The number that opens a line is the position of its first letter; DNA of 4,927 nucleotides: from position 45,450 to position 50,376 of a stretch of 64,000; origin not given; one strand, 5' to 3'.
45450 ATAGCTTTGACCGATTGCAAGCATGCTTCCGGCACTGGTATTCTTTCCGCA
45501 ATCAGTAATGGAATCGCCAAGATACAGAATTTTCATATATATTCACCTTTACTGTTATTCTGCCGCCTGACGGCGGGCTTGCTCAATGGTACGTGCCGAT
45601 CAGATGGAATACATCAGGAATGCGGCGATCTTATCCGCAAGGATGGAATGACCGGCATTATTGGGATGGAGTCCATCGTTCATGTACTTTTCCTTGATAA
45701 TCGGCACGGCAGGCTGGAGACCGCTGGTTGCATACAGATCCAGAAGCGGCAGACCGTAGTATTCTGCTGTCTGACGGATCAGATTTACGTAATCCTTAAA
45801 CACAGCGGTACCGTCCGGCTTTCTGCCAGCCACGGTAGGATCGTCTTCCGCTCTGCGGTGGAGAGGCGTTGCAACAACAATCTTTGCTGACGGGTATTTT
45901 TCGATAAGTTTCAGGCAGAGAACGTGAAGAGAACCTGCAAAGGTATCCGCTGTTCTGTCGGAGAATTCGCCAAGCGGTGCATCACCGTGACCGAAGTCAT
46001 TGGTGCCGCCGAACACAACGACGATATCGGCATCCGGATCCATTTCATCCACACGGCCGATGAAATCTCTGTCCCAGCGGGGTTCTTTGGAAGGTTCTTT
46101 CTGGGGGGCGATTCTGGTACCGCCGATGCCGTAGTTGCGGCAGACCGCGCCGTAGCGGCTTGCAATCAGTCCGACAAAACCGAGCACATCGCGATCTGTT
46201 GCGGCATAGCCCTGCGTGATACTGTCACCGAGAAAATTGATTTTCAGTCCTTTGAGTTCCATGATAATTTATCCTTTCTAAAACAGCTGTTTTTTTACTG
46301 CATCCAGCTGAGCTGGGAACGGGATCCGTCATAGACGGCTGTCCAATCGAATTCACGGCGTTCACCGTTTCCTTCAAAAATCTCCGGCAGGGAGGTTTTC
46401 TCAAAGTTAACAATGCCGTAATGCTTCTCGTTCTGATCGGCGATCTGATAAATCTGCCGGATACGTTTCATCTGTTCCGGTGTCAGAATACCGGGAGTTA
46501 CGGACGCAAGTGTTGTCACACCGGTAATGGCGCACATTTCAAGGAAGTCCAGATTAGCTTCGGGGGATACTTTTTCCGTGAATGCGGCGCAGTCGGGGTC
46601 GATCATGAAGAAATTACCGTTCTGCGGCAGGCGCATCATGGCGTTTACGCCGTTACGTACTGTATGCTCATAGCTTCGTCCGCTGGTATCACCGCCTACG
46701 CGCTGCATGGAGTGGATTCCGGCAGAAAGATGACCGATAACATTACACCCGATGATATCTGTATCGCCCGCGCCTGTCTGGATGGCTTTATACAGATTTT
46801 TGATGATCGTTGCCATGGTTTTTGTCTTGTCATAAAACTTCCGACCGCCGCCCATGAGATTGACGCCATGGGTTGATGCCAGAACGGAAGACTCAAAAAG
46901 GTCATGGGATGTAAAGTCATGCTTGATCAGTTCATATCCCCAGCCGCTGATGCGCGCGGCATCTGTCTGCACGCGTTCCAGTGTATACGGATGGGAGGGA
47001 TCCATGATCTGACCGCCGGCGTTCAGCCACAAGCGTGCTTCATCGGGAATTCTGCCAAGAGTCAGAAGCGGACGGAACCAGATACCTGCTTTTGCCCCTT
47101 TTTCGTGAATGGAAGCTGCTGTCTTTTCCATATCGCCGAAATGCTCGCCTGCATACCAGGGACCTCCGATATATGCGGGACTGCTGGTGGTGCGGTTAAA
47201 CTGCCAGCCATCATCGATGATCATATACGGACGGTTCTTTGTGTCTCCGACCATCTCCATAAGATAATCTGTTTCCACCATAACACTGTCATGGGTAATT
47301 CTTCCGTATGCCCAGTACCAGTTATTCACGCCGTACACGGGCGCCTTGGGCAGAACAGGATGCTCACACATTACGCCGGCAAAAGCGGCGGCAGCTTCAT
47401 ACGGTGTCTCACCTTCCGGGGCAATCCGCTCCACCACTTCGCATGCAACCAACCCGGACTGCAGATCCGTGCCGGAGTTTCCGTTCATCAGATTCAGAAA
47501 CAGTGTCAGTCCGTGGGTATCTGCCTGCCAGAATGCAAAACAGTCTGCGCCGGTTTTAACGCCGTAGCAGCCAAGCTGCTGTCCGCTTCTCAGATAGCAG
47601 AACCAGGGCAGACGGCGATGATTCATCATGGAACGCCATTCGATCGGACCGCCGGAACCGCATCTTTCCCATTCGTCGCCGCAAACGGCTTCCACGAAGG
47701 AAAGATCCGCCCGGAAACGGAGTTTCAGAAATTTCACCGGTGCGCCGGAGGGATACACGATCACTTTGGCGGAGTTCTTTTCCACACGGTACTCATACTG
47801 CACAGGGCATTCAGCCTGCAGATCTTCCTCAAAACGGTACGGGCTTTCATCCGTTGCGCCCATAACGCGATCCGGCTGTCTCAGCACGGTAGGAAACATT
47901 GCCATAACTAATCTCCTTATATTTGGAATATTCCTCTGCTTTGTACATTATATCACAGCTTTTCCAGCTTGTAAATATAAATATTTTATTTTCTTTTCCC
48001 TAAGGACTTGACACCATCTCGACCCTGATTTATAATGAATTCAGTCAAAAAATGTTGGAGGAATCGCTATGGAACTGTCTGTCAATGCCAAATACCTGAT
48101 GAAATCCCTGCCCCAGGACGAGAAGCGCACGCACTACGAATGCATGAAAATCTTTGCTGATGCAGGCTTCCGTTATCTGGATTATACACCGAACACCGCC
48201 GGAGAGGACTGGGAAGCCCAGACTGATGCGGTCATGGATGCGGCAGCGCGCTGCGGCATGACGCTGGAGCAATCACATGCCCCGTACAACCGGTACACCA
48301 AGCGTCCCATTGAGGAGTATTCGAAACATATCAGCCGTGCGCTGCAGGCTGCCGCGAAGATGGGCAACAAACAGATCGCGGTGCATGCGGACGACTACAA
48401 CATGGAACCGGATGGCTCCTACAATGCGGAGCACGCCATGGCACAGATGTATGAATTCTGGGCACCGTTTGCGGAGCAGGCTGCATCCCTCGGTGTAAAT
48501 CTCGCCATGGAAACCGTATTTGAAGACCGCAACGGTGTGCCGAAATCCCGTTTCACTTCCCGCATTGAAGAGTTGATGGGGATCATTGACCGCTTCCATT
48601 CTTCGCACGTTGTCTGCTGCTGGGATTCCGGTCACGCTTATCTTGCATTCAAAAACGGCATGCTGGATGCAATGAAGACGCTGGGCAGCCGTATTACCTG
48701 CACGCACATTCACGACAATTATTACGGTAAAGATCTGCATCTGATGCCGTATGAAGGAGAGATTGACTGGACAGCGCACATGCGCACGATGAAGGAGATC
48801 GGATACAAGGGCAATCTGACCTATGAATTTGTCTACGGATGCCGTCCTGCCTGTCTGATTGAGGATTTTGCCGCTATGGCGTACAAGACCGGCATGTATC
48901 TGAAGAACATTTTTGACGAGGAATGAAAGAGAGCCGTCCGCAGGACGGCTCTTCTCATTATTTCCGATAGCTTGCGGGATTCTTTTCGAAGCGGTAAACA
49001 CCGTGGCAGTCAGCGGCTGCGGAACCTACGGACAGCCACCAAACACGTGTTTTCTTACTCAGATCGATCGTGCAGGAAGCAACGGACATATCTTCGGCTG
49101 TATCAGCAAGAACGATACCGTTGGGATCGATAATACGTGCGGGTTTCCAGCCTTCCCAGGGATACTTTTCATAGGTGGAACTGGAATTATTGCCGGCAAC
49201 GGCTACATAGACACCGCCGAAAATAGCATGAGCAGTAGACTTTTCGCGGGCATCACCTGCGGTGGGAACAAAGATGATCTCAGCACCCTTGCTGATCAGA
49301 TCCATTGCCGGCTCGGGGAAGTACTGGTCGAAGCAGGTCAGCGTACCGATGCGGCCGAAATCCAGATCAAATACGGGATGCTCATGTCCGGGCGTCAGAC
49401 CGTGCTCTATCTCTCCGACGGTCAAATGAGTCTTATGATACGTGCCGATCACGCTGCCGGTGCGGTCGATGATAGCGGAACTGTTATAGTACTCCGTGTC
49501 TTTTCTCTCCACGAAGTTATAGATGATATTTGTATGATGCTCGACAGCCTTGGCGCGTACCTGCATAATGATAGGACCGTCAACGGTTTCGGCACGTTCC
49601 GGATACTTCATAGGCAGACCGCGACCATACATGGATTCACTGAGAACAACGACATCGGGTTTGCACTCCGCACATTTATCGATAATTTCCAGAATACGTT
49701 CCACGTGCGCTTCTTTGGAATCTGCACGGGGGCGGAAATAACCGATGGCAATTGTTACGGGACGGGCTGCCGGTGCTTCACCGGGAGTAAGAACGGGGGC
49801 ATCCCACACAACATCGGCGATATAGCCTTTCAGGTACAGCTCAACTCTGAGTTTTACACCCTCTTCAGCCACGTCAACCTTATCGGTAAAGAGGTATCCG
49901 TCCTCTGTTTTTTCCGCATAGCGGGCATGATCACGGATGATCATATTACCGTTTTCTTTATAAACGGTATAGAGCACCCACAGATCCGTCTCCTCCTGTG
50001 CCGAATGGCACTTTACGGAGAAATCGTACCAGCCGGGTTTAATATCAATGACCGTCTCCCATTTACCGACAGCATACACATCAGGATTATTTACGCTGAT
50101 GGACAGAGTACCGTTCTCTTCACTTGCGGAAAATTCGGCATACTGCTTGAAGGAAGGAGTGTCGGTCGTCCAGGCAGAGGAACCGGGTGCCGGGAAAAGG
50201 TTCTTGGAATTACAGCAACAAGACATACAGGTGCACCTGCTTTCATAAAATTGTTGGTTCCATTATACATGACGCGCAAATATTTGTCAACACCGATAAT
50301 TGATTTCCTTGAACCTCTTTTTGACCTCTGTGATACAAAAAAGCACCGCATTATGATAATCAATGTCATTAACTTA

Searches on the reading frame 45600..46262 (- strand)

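Call 44: search_protein_families(library=pfam, proteins=[window:45600-46262:-], max_evalue=0.00001)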
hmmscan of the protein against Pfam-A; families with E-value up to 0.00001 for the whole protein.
window:45600-46262:- (220 aa): 2 families
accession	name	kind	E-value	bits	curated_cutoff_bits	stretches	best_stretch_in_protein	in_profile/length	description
PF13472.12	Lipase_GDSL_2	-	8.4e-27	95.2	32.9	1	10-206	1-177/178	GDSL-like Lipase/Acylhydrolase family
PF00657.28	Lipase_GDSL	-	1.6e-13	51.7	23.6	1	10-212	3-208/208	GDSL-like Lipase/Acylhydrolase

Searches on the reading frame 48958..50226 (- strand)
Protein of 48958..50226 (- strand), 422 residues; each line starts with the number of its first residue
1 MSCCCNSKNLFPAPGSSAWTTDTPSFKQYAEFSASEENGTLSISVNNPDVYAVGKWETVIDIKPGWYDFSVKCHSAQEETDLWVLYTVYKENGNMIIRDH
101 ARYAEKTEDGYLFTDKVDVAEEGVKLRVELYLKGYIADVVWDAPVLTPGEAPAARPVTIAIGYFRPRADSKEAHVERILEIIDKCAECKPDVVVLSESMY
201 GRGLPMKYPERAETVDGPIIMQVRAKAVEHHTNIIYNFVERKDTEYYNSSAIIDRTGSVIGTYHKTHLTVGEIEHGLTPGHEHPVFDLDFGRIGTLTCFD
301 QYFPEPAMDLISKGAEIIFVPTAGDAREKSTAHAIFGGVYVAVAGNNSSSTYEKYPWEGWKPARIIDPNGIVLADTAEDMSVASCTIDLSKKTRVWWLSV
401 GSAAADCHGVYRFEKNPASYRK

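Call 44: search_protein_families(library=pfam, proteins=[window:48958-50226:-], max_evalue=0.00001)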
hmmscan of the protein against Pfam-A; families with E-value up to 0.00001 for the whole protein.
window:48958-50226:- (422 aa): 1 family
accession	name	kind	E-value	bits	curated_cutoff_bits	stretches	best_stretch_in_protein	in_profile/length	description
PF00795.27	CN_hydrolase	-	1.4e-32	113.5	23.2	1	164-390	7-249/256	Carbon-nitrogen hydrolase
